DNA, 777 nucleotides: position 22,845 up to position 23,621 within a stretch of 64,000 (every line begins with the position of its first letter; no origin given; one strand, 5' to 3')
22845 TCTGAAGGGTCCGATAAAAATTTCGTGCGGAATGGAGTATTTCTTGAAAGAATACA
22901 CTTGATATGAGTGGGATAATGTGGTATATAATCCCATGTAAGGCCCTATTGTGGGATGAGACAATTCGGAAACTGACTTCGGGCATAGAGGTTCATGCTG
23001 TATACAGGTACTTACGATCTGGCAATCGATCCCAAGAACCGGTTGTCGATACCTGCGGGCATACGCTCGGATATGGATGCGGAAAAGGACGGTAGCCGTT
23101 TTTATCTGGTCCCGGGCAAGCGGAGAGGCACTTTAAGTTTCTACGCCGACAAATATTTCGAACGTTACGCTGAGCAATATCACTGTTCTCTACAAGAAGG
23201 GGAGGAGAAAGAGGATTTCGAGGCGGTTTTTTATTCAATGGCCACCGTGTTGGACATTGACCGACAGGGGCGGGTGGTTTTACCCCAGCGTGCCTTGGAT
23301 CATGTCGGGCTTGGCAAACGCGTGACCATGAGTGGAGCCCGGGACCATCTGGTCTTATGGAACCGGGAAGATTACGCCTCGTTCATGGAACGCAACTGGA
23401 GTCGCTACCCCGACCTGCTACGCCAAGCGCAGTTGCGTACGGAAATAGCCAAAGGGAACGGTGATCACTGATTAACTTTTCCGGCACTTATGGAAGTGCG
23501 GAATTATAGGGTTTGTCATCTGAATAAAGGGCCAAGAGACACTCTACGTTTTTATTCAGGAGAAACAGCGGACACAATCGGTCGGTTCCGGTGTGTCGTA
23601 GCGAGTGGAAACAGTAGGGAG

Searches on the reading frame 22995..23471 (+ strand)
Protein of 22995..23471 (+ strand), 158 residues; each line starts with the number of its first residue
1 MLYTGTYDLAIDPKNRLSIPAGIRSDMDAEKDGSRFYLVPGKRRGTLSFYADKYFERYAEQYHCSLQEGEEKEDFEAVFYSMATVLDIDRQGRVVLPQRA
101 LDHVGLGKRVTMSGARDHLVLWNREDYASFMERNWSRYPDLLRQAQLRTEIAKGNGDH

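Call 5: search_protein_families(library=pfam, proteins=[window:22995-23471:+], max_evalue=0.01)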
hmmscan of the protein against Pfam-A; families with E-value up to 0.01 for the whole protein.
window:22995-23471:+ (158 aa): 1 family
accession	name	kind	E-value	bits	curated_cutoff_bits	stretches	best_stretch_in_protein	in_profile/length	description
PF02381.23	MraZ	-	1.2e-16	60.8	23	2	80-133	2-55/72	MraZ protein, putative antitoxin-like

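Call 19: find_homologous_proteins(query=window:22995-23471:+, max_evalue=1e-10)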
Query window:22995-23471:+ (158 aa): 102 proteins with E <= 1e-10 among 134 candidates.
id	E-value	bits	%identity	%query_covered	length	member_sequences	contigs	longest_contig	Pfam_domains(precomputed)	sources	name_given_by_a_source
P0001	3.4e-94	331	92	99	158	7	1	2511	PF02381.24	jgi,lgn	-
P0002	5.6e-78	278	74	99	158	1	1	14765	PF02381.24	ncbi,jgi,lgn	-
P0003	8.9e-76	271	76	99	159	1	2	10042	PF02381.24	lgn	-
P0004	1.1e-74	267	71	99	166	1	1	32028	PF02381.24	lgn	-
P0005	1.9e-74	267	71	99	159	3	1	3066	PF02381.24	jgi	-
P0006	2.5e-74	266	72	99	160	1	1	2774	PF02381.24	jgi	jgi:MraZ protein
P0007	4.0e-74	266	71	99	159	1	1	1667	PF02381.24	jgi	-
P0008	1.8e-73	264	72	99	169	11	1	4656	PF02381.24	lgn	-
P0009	2.5e-73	263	72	100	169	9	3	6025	PF02381.24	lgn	-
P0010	4.4e-73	262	71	99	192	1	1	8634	PF02381.24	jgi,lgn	jgi:MraZ protein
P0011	7.5e-73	262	70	99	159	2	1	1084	PF02381.24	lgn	-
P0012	1.7e-72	260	72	99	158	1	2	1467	PF02381.24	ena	-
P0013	2.8e-72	260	69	100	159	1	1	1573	PF02381.24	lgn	-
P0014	2.8e-72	260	71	99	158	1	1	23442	PF02381.24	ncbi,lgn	-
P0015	6.5e-72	259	71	99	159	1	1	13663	PF02381.24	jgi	-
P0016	8.8e-72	258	71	99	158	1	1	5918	PF02381.24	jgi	jgi:MraZ protein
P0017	1.1e-71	258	69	99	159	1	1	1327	PF02381.24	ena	-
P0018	1.1e-71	258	69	99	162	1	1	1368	PF02381.24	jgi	jgi:MraZ protein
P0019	1.2e-71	258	70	99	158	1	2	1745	PF02381.24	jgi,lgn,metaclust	jgi:MraZ protein|metaclust:\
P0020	1.4e-71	257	69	99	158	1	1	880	PF02381.24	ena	-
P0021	1.5e-71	257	69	99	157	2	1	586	PF02381.24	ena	-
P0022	3.1e-71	256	72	99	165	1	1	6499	PF02381.24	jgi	-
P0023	3.1e-71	256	70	99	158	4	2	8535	PF02381.24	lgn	-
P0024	6.1e-71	255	68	100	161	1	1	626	PF02381.24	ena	-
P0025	6.8e-71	255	66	99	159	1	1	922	PF02381.24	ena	-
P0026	7.8e-71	255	70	100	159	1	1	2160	PF02381.24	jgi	-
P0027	7.9e-71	255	68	99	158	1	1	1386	PF02381.24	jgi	jgi:MraZ protein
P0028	2.0e-70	254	67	99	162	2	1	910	PF02381.24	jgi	jgi:MraZ protein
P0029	8.0e-70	252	67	99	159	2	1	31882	PF02381.24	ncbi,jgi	-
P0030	2.8e-69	250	70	99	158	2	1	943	PF02381.24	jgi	-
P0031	1.0e-68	248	66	99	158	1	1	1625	PF02381.24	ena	-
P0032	1.4e-68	248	67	99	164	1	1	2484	PF02381.24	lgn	-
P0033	4.5e-68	246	68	99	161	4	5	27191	PF02381.24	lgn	-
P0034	8.2e-68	245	70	96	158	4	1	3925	PF02381.24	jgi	-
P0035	2.3e-67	244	66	99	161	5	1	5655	PF02381.24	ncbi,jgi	ncbi:MAG: division/cell wall cluster transcriptional repressor MraZ [Planctomycetota bacterium]|jgi:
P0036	3.0e-67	243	64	99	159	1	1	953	PF02381.24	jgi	jgi:MraZ protein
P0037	3.3e-67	243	68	99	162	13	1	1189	PF02381.24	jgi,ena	-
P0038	7.6e-67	242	65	99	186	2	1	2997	PF02381.24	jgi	-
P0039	4.6e-66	240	66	99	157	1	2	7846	PF02381.24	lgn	-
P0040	1.0e-65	238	67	96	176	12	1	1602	PF02381.24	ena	-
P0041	2.0e-65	237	67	99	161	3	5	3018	PF02381.24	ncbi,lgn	-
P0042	1.8e-64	234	63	99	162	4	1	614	PF02381.24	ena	-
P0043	1.6e-63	231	65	97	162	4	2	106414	PF02381.24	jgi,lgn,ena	-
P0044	1.8e-63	231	63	99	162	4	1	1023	PF02381.24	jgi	jgi:MraZ protein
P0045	2.0e-63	231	69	92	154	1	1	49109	PF02381.24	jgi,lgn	jgi:MraZ protein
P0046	2.3e-63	231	73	89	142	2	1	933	PF02381.24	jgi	-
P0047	4.8e-63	230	68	95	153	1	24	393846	PF02381.24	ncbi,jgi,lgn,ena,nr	ncbi:MAG TPA: hypothetical protein PL151_14915 [Phycisphaerae bacterium]|nr:hypothetical protein [Ph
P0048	7.3e-63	229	64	97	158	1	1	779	PF02381.24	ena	-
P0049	2.6e-62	227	63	97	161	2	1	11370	PF02381.24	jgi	-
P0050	4.0e-62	227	66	95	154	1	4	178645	PF02381.24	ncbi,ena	-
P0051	6.4e-62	226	67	95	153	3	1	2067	PF02381.24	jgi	jgi:MraZ protein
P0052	1.7e-61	225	66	96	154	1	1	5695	PF02381.24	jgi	jgi:MraZ protein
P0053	3.0e-61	224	66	92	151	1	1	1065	PF02381.24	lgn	-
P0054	3.1e-61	224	63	99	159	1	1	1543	PF02381.24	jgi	jgi:MraZ protein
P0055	4.2e-61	223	63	97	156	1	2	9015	PF02381.24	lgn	-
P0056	5.2e-61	223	67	91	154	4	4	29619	PF02381.24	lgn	-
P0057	8.7e-61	222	67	92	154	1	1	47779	PF02381.24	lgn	-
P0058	1.5e-60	222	68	92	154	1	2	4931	PF02381.24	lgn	-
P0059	3.0e-60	221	67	92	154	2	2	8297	PF02381.24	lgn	-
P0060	6.9e-60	219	63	99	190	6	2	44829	PF02381.24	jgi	-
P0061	7.4e-59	216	65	92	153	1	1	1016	PF02381.24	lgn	-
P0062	1.4e-58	215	62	99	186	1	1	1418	PF02381.24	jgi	jgi:MraZ protein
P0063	2.0e-58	215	62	97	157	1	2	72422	PF02381.24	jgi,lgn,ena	-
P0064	2.5e-58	214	63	96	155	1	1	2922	PF02381.24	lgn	-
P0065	6.8e-58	213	61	97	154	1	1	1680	PF02381.24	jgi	jgi:MraZ protein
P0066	7.8e-58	213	63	94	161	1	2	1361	PF02381.24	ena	-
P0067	1.5e-56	209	63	94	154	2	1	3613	PF02381.24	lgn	-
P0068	1.9e-56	208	63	94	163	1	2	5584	PF02381.24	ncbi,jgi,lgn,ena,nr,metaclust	ncbi:MAG: hypothetical protein FWC56_00120 [Phycisphaerae bacterium]|nr:hypothetical protein [Phycis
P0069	3.7e-56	207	61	99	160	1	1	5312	PF02381.24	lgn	-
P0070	4.8e-56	207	57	99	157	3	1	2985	PF02381.24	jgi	jgi:MraZ protein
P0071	1.4e-55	205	63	94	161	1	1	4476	PF02381.24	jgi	jgi:MraZ protein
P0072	2.0e-55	205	60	99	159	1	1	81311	PF02381.24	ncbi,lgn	-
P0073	1.1e-54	203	66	82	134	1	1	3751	PF02381.24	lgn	-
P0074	1.3e-54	202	68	84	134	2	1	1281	PF02381.24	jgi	jgi:MraZ protein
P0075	2.2e-54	202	62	87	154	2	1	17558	PF02381.24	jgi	jgi:MraZ protein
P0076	2.7e-54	201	65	84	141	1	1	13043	PF02381.24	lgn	-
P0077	3.8e-54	201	56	99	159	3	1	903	PF02381.24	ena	-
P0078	3.0e-52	195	55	99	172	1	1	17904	PF02381.24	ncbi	-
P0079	9.1e-52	193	55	100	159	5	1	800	PF02381.24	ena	-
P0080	2.9e-51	191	64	84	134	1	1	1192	PF02381.24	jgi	jgi:division/cell wall cluster transcriptional repressor MraZ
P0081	1.9e-50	189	72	74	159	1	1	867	PF02381.24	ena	-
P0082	8.0e-50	187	53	99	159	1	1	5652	PF02381.24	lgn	-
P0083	6.7e-49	184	53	99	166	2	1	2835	PF02381.24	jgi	-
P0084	8.9e-49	183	54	99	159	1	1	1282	PF02381.24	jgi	jgi:MraZ protein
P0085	1.4e-46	176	58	83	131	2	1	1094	PF02381.24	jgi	-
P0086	1.7e-46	176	54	94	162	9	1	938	PF02381.24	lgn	-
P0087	9.0e-45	170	59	85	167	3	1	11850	PF02381.24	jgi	jgi:MraZ protein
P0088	4.0e-44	168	65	70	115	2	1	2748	PF02381.24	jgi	jgi:MraZ protein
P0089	4.9e-42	161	53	92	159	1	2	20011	PF02381.24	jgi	jgi:MraZ protein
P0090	1.6e-41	160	48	97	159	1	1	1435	PF02381.24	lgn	-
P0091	5.2e-40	155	55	87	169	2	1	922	PF02381.24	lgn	-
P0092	7.9e-40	154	50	92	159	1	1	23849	PF02381.24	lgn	-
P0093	6.4e-39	151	46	99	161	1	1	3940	PF02381.24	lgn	-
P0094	7.7e-38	148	48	99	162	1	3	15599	PF02381.24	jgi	jgi:MraZ protein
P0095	7.0e-36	141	51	88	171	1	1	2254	PF02381.24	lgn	-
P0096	1.4e-35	140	48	87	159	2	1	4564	PF02381.24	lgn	-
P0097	9.4e-32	128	44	92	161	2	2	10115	PF02381.24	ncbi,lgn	-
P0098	9.6e-30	122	44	87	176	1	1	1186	PF02381.24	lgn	-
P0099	8.6e-28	115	41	86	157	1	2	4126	PF02381.24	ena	-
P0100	3.3e-26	110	37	92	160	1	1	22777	PF02381.24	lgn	-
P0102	1.0e-18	86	41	80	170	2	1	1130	PF02381.24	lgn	-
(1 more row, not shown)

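Call 20: find_encoding_contigs(protein=P0004, flank=2500, max_places=2)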
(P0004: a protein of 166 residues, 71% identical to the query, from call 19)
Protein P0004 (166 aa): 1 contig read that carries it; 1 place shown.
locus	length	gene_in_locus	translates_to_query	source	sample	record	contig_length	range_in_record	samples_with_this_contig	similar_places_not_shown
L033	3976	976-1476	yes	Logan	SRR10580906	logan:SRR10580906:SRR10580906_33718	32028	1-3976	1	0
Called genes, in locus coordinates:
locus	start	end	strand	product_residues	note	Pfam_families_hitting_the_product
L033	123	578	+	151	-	PF22091:DUF6941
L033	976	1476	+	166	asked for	PF02381:MraZ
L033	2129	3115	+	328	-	PF01795:Methyltransf_5, PF13649:Methyltransf_25 (faint)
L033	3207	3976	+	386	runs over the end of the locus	PF23457:LysM2_NFP (faint), PF23472:LysM2_CERK1_LYK3_4_5 (faint), PF01476:LysM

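Call 21: find_encoding_contigs(protein=P0047, flank=2500, max_places=2)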
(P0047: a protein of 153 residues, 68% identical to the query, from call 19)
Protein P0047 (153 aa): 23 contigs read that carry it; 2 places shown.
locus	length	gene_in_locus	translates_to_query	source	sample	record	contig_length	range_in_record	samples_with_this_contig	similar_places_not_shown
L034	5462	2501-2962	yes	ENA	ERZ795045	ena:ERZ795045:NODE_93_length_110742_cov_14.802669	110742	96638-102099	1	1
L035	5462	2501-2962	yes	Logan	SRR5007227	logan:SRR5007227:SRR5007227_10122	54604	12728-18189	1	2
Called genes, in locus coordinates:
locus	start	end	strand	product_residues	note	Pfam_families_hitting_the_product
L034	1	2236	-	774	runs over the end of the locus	PF00072:Response_reg, PF08448:PAS_4 (faint), PF00989:PAS (faint), PF08447:PAS_3, PF00512:HisKA (weak), PF02518:HATPase_c, PF00072:Response_reg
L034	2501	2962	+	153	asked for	PF02381:MraZ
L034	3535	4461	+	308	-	PF01209:Ubie_methyltran (weak), PF01795:Methyltransf_5, PF13649:Methyltransf_25 (weak), PF13578:Methyltransf_24 (faint)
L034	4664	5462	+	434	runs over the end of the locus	PF01476:LysM (weak)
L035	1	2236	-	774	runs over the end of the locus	PF00072:Response_reg, PF08448:PAS_4 (faint), PF00989:PAS (faint), PF08447:PAS_3, PF00512:HisKA (weak), PF02518:HATPase_c, PF00072:Response_reg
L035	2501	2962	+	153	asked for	PF02381:MraZ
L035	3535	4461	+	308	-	PF01209:Ubie_methyltran (weak), PF01795:Methyltransf_5, PF13649:Methyltransf_25 (weak), PF13578:Methyltransf_24 (faint)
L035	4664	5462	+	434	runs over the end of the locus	PF01476:LysM (weak)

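Call 22: find_encoding_contigs(protein=P0043, flank=2500, max_places=2)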
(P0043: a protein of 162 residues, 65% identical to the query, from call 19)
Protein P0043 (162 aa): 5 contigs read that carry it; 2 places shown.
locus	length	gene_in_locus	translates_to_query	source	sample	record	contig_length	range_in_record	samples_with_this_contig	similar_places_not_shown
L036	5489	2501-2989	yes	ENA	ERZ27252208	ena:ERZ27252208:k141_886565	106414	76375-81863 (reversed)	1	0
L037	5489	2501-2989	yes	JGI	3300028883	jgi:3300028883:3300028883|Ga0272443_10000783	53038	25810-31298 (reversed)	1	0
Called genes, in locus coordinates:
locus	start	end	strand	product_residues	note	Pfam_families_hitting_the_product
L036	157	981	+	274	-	PF00106:adh_short, PF13561:adh_short_C2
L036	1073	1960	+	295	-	PF13419:HAD_2 (weak)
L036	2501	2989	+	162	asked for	PF02381:MraZ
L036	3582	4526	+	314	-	PF01795:Methyltransf_5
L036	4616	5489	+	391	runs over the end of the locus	PF01476:LysM (faint)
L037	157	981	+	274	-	PF00106:adh_short, PF13561:adh_short_C2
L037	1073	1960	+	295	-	PF13419:HAD_2 (weak)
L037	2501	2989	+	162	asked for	PF02381:MraZ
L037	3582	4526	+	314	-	PF01795:Methyltransf_5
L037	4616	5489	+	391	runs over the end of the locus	PF01476:LysM (faint)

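Call 24: find_encoding_contigs(protein=P0072, flank=2500, max_places=1)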
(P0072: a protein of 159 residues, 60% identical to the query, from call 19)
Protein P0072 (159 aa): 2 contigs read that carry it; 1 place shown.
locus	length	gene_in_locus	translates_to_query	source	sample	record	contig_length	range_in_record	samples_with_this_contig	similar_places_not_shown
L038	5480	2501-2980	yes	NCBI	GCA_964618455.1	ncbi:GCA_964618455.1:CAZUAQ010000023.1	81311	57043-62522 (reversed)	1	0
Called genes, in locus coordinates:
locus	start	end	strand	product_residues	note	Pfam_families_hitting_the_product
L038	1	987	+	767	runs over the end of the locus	PF00069:Pkinase, PF01636:APH (faint), PF07714:PK_Tyr_Ser-Thr, PF00515:TPR_1 (faint), PF07719:TPR_2 (faint), PF13181:TPR_8 (faint), PF13374:TPR_10 (faint), PF13424:TPR_12 (weak)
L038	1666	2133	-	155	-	-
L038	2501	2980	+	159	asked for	PF02381:MraZ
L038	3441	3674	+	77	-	-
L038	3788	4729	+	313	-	PF01795:Methyltransf_5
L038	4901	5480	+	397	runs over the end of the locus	PF23472:LysM2_CERK1_LYK3_4_5 (faint), PF01476:LysM (weak), PF23457:LysM2_NFP (weak)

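Call 25: find_encoding_contigs(protein=P0078, flank=2500, max_places=1)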
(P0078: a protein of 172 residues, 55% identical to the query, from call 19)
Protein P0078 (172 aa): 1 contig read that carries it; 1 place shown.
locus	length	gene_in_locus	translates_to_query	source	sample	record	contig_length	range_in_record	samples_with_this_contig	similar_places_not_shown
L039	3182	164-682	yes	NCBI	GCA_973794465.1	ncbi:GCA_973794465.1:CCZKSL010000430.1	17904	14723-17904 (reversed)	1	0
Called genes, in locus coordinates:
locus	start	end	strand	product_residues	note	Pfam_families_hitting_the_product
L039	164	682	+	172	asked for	PF02381:MraZ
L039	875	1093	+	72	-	-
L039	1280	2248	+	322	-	PF01795:Methyltransf_5, PF13649:Methyltransf_25 (faint)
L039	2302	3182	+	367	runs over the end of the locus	PF01476:LysM (weak), PF23472:LysM2_CERK1_LYK3_4_5 (faint), PF01476:LysM (weak), PF23457:LysM2_NFP (weak)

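Call 26: find_encoding_contigs(protein=P0092, flank=2500, max_places=1)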
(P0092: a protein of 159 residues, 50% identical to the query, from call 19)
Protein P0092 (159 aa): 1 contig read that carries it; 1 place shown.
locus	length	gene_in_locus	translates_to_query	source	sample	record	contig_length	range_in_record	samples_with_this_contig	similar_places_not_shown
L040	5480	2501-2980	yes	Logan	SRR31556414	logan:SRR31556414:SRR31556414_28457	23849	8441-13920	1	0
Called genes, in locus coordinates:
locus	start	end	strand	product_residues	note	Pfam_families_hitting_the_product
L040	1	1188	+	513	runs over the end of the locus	PF13650:Asp_protease_2, PF13975:gag-asp_proteas, PF00404:Dockerin_1 (weak)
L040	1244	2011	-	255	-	PF01048:PNP_UDP_1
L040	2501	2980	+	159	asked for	PF02381:MraZ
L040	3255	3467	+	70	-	-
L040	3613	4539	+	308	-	PF01795:Methyltransf_5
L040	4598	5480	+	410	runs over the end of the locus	PF01476:LysM (faint), PF05489:Phage_tail_X (faint)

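Call 27: find_encoding_contigs(protein=P0100, flank=2500, max_places=1)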
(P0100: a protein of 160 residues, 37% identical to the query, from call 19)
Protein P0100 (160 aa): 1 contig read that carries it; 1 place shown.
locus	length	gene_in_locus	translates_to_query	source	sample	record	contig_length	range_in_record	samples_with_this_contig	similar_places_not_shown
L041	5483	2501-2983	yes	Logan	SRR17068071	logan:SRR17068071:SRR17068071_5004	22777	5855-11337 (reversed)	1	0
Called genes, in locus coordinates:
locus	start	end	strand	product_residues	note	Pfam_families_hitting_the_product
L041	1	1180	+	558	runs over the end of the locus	PF05935:Arylsulfotrans, PF14269:Arylsulfotran_2 (faint)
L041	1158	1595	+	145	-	-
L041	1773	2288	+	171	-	-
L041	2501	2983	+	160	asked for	PF02381:MraZ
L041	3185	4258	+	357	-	PF01795:Methyltransf_5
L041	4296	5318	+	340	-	PF05489:Phage_tail_X (faint)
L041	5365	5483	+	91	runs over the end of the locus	-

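Call 36: find_encoding_contigs(protein=P0002, flank=2000, max_places=1)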
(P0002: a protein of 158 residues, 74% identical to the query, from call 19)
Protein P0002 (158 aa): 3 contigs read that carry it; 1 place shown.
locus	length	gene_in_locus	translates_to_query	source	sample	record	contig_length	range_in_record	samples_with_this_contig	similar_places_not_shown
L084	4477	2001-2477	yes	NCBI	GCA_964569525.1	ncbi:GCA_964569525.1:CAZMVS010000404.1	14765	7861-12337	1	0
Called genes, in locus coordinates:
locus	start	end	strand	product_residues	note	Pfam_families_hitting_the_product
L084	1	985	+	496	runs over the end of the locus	PF01266:DAO (faint), PF13450:NAD_binding_8, PF01593:Amino_oxidase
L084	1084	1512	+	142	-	PF22091:DUF6941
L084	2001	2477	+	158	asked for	PF02381:MraZ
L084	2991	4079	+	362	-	PF01795:Methyltransf_5, PF01728:FtsJ (faint)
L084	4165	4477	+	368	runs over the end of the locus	PF23472:LysM2_CERK1_LYK3_4_5 (faint), PF01476:LysM, PF23457:LysM2_NFP (weak)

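Call 37: find_encoding_contigs(protein=P0003, flank=2000, max_places=1)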
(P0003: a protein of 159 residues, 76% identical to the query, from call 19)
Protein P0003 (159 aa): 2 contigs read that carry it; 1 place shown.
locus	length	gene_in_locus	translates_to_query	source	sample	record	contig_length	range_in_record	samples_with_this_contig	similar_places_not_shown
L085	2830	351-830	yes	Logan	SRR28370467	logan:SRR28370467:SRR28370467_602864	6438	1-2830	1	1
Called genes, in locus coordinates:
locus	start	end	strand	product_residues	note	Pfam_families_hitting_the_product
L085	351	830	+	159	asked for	PF02381:MraZ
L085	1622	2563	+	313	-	PF01795:Methyltransf_5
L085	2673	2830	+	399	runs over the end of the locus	PF01476:LysM, PF23457:LysM2_NFP (faint), PF01476:LysM (weak)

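Call 38: find_encoding_contigs(protein=P0029, flank=2000, max_places=1)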
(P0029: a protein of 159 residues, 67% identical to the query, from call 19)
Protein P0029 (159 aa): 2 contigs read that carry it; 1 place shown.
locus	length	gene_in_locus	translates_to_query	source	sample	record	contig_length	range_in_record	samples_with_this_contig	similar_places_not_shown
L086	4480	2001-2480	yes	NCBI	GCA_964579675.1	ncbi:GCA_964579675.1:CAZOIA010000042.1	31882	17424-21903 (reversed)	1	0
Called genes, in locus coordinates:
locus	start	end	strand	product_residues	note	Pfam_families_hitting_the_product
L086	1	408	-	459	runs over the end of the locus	PF08305:NPCBM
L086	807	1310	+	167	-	PF02041:Auxin_BP (weak), PF07883:Cupin_2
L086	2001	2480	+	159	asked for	PF02381:MraZ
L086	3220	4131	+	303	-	PF01728:FtsJ (faint), PF01795:Methyltransf_5, PF13649:Methyltransf_25 (weak)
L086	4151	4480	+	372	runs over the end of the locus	PF01476:LysM (weak)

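Call 61: find_encoding_contigs(protein=P0014, flank=2000, max_places=1)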
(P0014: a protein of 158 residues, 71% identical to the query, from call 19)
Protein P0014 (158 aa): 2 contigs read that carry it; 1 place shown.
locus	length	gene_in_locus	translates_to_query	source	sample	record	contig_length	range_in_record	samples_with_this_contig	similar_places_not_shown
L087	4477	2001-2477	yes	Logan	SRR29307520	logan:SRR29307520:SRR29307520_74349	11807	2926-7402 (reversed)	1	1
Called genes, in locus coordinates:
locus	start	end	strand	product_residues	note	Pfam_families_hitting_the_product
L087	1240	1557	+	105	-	-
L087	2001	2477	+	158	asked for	PF02381:MraZ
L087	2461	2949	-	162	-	-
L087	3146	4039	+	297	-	PF01795:Methyltransf_5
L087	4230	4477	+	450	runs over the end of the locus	PF01476:LysM (weak)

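Call 62: find_encoding_contigs(protein=P0063, flank=2000, max_places=1)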
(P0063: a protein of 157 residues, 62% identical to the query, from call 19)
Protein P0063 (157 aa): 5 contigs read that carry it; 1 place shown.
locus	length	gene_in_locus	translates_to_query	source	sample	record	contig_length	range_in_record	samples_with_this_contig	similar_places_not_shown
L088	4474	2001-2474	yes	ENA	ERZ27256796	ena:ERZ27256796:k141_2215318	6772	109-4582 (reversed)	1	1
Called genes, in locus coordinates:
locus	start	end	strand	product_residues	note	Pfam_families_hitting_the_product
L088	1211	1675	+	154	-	-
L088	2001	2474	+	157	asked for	PF02381:MraZ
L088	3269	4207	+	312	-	PF01795:Methyltransf_5, PF01728:FtsJ (faint)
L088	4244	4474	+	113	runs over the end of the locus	?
